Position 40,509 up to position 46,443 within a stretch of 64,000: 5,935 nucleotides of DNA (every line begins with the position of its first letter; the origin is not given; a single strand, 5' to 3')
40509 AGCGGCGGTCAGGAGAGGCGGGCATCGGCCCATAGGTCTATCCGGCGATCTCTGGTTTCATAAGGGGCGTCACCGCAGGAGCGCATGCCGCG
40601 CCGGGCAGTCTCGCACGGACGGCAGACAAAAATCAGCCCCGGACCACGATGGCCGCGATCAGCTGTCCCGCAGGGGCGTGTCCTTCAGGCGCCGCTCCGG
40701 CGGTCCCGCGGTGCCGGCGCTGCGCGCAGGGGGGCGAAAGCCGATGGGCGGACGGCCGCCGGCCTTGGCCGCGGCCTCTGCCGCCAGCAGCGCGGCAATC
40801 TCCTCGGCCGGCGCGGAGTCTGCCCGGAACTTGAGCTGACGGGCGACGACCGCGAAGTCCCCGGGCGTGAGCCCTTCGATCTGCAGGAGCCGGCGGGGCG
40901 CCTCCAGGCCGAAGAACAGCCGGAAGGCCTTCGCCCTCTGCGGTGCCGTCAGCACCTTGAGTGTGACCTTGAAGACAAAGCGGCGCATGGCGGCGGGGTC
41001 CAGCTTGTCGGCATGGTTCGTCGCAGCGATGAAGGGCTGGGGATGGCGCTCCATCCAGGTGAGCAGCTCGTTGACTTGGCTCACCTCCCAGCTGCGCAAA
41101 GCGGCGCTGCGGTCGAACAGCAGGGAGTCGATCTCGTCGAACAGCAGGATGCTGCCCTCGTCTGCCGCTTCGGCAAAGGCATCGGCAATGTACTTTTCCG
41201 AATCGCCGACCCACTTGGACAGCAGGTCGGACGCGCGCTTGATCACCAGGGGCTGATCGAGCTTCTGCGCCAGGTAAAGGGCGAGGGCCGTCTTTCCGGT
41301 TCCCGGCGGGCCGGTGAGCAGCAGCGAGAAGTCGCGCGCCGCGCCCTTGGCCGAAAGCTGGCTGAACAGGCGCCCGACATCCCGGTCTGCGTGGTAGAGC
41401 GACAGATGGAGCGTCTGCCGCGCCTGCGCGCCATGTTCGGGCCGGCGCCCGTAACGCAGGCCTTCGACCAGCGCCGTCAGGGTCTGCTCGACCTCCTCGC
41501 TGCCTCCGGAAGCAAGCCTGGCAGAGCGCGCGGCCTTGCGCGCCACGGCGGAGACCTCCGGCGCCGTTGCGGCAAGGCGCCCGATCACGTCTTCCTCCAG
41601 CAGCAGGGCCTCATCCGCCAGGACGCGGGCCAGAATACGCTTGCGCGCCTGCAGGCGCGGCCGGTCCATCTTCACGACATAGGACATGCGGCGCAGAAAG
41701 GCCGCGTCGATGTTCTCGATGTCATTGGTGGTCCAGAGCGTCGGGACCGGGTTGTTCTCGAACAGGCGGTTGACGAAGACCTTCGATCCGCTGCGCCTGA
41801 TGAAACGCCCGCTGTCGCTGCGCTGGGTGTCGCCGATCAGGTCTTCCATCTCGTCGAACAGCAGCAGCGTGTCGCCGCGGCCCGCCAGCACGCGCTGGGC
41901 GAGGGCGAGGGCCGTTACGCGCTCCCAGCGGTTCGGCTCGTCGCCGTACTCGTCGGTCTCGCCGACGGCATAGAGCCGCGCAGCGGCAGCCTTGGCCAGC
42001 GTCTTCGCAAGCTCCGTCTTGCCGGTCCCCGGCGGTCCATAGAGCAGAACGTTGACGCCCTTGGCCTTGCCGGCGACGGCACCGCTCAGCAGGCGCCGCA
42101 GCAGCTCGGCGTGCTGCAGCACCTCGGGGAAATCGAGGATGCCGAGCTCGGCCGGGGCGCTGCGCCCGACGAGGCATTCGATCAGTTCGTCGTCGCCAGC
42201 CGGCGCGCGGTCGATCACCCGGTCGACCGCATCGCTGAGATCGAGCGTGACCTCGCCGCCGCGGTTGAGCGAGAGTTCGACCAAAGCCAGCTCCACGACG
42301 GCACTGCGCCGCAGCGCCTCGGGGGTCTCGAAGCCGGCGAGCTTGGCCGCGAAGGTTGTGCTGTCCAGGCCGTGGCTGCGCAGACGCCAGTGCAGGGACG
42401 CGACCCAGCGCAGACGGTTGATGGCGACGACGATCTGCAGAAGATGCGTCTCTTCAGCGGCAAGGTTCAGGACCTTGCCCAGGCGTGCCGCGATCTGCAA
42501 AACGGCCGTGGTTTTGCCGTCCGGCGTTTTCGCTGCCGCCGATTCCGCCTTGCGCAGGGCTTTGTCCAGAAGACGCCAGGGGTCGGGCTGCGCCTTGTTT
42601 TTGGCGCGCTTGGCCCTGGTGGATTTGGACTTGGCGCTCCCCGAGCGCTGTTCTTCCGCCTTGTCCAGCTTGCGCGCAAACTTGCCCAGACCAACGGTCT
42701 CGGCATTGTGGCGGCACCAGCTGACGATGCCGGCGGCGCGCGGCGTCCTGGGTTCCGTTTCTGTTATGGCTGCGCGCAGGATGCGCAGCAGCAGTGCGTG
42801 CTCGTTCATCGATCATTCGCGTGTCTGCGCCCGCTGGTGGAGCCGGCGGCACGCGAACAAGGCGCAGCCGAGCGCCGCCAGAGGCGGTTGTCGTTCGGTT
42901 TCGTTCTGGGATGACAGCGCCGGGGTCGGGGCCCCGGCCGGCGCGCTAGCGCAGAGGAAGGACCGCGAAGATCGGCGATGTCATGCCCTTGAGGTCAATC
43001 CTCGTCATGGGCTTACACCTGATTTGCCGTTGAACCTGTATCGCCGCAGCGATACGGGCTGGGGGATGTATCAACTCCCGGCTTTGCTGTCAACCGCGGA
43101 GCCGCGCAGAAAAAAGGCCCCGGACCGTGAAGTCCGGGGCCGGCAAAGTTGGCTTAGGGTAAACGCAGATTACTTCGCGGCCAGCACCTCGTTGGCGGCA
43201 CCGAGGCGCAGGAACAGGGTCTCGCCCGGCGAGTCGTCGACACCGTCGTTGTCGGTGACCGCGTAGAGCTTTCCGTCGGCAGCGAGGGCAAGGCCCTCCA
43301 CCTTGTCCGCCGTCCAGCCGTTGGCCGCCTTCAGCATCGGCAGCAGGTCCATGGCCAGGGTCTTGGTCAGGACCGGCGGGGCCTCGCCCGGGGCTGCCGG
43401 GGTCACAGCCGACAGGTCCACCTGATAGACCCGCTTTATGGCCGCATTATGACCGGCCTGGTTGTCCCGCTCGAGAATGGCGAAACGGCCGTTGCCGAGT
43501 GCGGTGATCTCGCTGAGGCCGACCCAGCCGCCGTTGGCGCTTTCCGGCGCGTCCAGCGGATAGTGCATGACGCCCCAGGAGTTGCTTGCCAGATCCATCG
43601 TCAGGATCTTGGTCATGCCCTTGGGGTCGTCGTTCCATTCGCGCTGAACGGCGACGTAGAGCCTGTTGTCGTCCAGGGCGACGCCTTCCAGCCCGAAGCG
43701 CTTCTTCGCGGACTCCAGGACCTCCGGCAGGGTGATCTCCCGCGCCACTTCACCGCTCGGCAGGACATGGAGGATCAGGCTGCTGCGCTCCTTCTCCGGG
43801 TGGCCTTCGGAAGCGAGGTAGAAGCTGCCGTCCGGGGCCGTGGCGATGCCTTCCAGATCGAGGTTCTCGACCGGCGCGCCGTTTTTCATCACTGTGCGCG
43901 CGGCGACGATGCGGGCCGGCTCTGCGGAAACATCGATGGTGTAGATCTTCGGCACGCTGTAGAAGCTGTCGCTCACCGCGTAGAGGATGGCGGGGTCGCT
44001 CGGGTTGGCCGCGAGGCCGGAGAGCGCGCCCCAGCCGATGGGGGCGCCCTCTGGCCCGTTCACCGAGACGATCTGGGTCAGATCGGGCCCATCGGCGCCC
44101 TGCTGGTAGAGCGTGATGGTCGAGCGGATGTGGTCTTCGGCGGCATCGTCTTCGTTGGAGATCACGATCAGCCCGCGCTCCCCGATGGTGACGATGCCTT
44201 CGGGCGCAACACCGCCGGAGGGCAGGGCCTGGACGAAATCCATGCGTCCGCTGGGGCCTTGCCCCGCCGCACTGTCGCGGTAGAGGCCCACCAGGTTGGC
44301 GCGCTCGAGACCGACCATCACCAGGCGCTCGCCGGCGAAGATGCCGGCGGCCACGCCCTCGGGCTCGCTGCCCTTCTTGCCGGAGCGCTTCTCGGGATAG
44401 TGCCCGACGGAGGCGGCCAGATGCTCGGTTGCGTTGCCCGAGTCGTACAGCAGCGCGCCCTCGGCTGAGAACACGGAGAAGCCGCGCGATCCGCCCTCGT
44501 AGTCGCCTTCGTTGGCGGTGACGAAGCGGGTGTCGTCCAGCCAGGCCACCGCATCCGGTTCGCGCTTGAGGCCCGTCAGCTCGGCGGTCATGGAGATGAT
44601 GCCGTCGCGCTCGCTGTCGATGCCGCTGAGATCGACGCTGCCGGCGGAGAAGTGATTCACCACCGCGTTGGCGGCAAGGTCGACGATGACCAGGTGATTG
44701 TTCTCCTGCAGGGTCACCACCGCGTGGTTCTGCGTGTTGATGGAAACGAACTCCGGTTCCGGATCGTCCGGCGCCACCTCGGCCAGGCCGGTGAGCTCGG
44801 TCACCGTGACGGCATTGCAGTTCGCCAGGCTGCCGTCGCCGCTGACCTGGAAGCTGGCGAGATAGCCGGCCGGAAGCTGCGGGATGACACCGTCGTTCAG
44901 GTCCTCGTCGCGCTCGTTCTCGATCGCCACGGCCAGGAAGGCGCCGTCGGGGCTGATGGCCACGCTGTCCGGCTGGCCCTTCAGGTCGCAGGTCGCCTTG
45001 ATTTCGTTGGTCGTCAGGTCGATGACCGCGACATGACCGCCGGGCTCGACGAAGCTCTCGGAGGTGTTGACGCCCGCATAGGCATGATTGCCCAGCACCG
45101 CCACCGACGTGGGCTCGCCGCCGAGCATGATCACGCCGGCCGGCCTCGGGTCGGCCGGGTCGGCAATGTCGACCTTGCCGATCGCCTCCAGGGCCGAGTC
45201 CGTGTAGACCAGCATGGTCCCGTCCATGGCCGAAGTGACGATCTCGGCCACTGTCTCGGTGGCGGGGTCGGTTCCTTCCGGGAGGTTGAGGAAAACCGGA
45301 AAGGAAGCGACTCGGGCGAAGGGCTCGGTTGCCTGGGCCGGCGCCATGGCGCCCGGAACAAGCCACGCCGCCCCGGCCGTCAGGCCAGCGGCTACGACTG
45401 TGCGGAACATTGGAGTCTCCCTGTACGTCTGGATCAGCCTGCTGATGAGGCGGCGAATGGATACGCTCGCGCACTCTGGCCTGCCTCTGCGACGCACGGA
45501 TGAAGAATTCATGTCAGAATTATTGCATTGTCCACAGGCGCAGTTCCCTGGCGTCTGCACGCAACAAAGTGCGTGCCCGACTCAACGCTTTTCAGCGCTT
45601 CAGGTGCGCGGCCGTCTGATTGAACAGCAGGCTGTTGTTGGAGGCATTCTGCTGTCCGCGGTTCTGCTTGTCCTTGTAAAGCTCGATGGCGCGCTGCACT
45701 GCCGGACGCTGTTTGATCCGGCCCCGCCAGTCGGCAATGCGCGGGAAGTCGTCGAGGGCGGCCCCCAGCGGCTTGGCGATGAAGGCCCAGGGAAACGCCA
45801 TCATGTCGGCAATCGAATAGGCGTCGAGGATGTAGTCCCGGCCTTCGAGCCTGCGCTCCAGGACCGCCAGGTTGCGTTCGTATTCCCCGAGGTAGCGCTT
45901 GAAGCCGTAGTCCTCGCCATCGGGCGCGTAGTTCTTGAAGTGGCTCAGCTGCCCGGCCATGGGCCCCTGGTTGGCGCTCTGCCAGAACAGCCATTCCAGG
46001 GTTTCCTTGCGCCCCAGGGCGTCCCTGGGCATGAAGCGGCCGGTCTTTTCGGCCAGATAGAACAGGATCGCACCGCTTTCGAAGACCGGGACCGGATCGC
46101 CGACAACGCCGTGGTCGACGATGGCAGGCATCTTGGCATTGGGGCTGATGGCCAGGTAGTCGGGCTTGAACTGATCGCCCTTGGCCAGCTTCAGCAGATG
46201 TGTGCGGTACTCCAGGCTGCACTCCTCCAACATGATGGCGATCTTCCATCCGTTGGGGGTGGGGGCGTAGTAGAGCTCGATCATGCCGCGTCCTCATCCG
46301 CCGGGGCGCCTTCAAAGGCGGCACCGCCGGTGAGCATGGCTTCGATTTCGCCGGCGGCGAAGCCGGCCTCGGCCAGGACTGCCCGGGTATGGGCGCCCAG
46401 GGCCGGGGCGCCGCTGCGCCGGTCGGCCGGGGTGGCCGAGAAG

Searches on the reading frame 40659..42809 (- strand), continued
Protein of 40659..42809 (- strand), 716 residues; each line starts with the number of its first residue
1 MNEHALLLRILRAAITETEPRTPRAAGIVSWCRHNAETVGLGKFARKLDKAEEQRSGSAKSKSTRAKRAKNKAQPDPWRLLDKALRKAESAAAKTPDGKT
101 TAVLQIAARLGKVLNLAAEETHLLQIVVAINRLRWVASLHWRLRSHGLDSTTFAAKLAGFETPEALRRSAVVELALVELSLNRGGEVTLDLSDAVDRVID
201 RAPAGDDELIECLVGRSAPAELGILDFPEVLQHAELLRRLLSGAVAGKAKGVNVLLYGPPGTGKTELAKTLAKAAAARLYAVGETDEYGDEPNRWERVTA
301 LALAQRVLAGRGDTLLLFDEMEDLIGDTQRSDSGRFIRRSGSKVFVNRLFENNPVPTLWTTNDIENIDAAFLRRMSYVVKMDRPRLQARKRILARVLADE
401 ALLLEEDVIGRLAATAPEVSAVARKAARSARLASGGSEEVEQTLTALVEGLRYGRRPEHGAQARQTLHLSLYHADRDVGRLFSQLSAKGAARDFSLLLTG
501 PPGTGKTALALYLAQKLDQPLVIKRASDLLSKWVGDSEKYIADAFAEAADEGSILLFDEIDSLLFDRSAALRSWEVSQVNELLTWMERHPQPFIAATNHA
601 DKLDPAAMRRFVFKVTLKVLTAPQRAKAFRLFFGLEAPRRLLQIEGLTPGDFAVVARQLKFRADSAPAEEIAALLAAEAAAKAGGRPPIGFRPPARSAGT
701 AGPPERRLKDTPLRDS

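Call 64: search_dna_similar(query=window:40659-42809:-, collection=plasmids, mode=protein, max_evalue=1e-20, max_rows=15)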
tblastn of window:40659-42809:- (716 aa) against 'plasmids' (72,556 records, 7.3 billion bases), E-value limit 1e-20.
Records with a match: 22; places in all: 23; records where one place covers at least 80% of the query: 2.
Best place of each record, by identity: <60% 22.
By first word of the organism name: Ralstonia 3; Variovorax 3; Azospirillum 1; Paracoccus 1; Leisingera 1; Fuscovulum 1; Rhodoferax 1; Sphaerotilus 1; Sphingobium 1; Croceicoccus 1; and 8 more.
By predicted mobility (MOB-suite, as given by PLSDB): non-mobilizable 17; mobilizable 3; conjugative 2.
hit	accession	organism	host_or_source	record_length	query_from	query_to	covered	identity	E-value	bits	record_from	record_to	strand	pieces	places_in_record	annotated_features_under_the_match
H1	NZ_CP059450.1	Azospirillum brasilense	Prokaryotes,soil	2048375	110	661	77%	42.1%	2e-96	334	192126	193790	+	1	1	none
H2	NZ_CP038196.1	Paracoccus versutus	single cell,soil adjacent to the roots ...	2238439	182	656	66%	45.4%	8e-87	306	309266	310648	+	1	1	none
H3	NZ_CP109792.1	Leisingera thetidis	-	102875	182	660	67%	44.2%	1e-91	320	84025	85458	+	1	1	AAA family ATPase | hypothetical protein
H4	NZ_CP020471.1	Fuscovulum blasticum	cell culture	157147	226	660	61%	47.1%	6e-92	322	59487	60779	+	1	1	AAA family ATPase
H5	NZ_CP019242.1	Rhodoferax antarcticus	Whole organism,environment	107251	76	662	82%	34.3%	1e-67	249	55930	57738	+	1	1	ATP-binding protein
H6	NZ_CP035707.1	Sphaerotilus sulfidivorans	cell culture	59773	83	657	80%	34.1%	7e-59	224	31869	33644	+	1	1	ATP-binding protein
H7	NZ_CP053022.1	Sphingobium yanoikuyae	whole organism,River sediment ...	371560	207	707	70%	36.9%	3e-56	216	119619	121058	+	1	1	ATP-binding protein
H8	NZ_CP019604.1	Croceicoccus marinus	-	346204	207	661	64%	36.9%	1e-59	226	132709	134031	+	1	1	AAA family ATPase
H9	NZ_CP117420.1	Novosphingobium humi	Single cell,Soil from military shooting ...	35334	229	665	61%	36.8%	7e-63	235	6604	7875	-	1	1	ATP-binding protein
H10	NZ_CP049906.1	Diaphorobacter sp. HDW4B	single bacterial strain,Hydrophilus ...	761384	282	662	53%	38.3%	2e-54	210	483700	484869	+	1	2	ATP-binding protein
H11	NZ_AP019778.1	Methylomonas koyamae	-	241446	282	691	57%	35.3%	2e-53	207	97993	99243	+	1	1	ATP-binding protein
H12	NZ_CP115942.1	Ralstonia syzygii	Musa sp.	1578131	286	658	52%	36.5%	1e-46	187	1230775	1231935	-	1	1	none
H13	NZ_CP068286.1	Ralstonia syzygii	Musa balbisiana cultivar Kepok,banana ...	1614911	286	658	52%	36.5%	1e-46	187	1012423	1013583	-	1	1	record has no annotation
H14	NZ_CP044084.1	Pseudomonas luteola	Homo sapiens,clinical isolate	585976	282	661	53%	35.1%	3e-43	176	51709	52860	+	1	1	ATP-binding protein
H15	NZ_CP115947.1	Ralstonia solanacearum MolK2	Musa sp.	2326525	296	658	51%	36.6%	2e-45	182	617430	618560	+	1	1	record has no annotation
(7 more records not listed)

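Call 66: get_annotated_region(hit=H3, flank=5000)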
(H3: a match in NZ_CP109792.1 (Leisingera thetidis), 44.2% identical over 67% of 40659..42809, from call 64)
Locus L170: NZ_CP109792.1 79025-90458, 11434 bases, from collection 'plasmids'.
description: Leisingera thetidis strain BMJM1 plasmid pBMJM1_5, complete sequence
organism: Leisingera thetidis (NCBI taxid 2930199)
taxonomy: Bacteria; Pseudomonadota; Alphaproteobacteria; Rhodobacterales; Roseobacteraceae; Leisingera; Leisingera thetidis
host: -; source: -; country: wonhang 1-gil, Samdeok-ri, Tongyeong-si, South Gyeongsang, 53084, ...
typing (MOB-suite, as given by PLSDB): conjugative; replicon rep_cluster_231; relaxase MOBP; mating-pair formation MPF_T
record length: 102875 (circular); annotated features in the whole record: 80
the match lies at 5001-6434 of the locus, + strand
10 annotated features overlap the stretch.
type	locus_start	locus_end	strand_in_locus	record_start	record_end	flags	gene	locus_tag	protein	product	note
CDS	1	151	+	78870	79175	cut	-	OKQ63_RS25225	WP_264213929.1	transposase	GO:0006313 - DNA transposition [Evidence IEA]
CDS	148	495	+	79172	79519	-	tnpB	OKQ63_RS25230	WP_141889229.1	IS66 family insertion sequence element accessory protein TnpB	-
CDS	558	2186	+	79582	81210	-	-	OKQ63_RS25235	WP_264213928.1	IS66 family transposase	-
CDS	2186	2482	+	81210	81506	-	-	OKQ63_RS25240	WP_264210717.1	hypothetical protein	-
CDS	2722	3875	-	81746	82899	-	-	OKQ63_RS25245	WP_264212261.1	IS3 family transposase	-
CDS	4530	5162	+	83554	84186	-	-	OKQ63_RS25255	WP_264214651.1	hypothetical protein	-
CDS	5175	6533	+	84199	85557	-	-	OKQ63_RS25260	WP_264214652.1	AAA family ATPase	-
CDS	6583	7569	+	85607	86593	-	-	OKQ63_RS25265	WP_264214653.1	WYL domain-containing protein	-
CDS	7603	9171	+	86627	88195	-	-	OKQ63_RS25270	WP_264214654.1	ADP-ribosylglycohydrolase family protein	-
CDS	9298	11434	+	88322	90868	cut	-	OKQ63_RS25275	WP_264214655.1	PD-(D/E)XK nuclease family protein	-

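Call 67: get_annotated_region(hit=H6, flank=5000)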
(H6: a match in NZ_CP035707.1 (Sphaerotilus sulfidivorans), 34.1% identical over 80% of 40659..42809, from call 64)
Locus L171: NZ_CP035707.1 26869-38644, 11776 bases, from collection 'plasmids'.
description: Sphaerotilus sulfidivorans strain D-507 plasmid pSna507_unt13, complete sequence
organism: Sphaerotilus sulfidivorans (NCBI taxid 639200)
taxonomy: Bacteria; Pseudomonadota; Betaproteobacteria; Burkholderiales; Sphaerotilaceae; Sphaerotilus; Sphaerotilus sulfidivorans
host: -; source: cell culture; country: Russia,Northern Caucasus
typing (MOB-suite, as given by PLSDB): non-mobilizable
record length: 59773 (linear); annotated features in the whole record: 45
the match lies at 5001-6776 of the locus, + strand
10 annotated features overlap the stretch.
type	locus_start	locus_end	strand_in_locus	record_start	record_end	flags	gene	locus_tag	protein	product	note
CDS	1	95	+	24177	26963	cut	pglZ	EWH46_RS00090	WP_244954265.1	BREX-2 system phosphatase PglZ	-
CDS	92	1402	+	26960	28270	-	brxD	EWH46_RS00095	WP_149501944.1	BREX system ATP-binding protein BrxD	-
CDS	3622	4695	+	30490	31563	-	-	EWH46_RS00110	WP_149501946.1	WYL domain-containing protein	-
CDS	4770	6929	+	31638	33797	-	-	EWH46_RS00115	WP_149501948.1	ATP-binding protein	-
CDS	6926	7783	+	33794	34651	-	-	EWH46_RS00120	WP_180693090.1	Sir2 family NAD-dependent protein deacetylase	-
CDS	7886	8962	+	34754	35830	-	-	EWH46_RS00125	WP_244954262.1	DUF4804 domain-containing protein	-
CDS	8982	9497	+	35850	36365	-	-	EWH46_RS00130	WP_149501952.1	dual specificity protein phosphatase family protein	-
CDS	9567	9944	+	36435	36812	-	-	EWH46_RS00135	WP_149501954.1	hypothetical protein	-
CDS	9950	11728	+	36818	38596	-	-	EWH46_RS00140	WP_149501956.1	hypothetical protein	-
CDS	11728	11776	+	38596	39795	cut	-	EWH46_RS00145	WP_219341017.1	MoxR family ATPase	-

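Call 68: get_annotated_region(hit=H9, flank=5000)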
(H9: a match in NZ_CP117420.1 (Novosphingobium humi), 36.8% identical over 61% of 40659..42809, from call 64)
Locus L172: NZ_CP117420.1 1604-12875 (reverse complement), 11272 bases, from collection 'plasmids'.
description: Novosphingobium humi strain KACC 19094 plasmid unnamed3, complete sequence
organism: Novosphingobium humi (NCBI taxid 2282397)
taxonomy: Bacteria; Pseudomonadota; Alphaproteobacteria; Sphingomonadales; Sphingomonadaceae; Novosphingobium; Novosphingobium humi
host: -; source: Single cell,Soil from military shooting range; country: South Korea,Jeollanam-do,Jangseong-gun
typing (MOB-suite, as given by PLSDB): non-mobilizable
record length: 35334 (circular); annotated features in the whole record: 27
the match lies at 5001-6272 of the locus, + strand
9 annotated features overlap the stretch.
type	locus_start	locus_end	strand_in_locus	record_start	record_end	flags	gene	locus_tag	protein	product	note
CDS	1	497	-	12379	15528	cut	-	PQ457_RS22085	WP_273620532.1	UvrD-helicase domain-containing protein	-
CDS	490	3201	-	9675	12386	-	-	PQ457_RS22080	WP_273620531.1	PD-(D/E)XK nuclease family protein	-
CDS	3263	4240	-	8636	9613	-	-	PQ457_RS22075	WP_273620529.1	WYL domain-containing protein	-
CDS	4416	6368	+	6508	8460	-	-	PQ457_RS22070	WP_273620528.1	ATP-binding protein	-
CDS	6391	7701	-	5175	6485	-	-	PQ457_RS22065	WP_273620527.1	PD-(D/E)XK nuclease family protein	-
CDS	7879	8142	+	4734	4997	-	-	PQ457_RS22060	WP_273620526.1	helix-turn-helix transcriptional regulator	-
CDS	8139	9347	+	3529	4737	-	-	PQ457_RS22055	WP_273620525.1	type II toxin-antitoxin system HipA family toxin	-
CDS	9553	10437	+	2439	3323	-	-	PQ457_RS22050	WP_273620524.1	GDSL-type esterase/lipase family protein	-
CDS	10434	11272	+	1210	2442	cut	-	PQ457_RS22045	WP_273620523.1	hypothetical protein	-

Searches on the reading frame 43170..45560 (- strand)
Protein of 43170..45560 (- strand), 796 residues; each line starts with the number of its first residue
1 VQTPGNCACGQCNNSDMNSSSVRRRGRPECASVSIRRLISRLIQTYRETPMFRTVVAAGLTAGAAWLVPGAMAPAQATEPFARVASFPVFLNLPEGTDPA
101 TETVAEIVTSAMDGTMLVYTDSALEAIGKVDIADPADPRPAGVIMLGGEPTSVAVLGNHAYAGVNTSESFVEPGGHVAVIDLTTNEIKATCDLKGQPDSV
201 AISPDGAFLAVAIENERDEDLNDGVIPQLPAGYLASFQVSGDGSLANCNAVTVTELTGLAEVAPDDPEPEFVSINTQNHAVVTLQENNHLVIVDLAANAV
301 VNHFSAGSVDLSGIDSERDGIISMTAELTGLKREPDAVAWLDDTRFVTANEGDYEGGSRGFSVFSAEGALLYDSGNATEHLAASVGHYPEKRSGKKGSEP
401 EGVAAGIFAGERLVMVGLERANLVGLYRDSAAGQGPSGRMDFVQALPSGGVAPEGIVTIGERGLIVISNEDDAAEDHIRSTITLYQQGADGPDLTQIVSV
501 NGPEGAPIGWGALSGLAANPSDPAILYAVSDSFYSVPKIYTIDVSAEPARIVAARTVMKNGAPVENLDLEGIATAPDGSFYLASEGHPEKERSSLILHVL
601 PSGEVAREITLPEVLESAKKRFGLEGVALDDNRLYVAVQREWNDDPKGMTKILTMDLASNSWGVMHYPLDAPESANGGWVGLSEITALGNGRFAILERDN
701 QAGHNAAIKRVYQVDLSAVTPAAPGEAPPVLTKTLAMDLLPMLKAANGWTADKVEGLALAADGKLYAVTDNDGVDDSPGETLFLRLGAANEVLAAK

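Call 3: search_protein_families(library=pfam, proteins=[window:43170-45560:-], max_evalue=0.01)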
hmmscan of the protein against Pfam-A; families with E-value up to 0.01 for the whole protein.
window:43170-45560:- (796 aa): 2 families
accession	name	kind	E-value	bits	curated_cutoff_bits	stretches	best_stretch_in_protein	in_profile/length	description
PF13449.12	Phytase-like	-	2.6e-59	201.9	27.6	1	509-772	2-283/284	Esterase-like activity of phytase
PF22494.2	choice_anch_I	-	7.1e-10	38.8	32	2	166-353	95-283/489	Choice-of-anchor I domain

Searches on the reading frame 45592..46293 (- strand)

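Call 63: search_protein_families(library=pfam, proteins=[window:45592-46293:-], max_evalue=0.00001)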
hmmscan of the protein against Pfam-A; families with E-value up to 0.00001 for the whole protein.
window:45592-46293:- (233 aa): 5 families
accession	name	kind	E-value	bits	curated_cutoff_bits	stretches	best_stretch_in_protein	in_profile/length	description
PF02798.26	GST_N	-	2.1e-12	47.6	20.9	1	6-82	4-76/76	Glutathione S-transferase, N-terminal domain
PF13409.12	GST_N_2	-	3.5e-11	44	25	1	13-82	3-69/70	Glutathione S-transferase, N-terminal domain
PF13410.11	GST_C_2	-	3.2e-07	30.8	24.9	1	132-191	5-68/69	Glutathione S-transferase, C-terminal domain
PF13417.12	GST_N_3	-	5e-07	30.4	22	1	7-84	1-71/75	Glutathione S-transferase, N-terminal domain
PF00043.30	GST_C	-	6.2e-06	26.8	20.7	0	136-197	29-93/93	Glutathione S-transferase, C-terminal domain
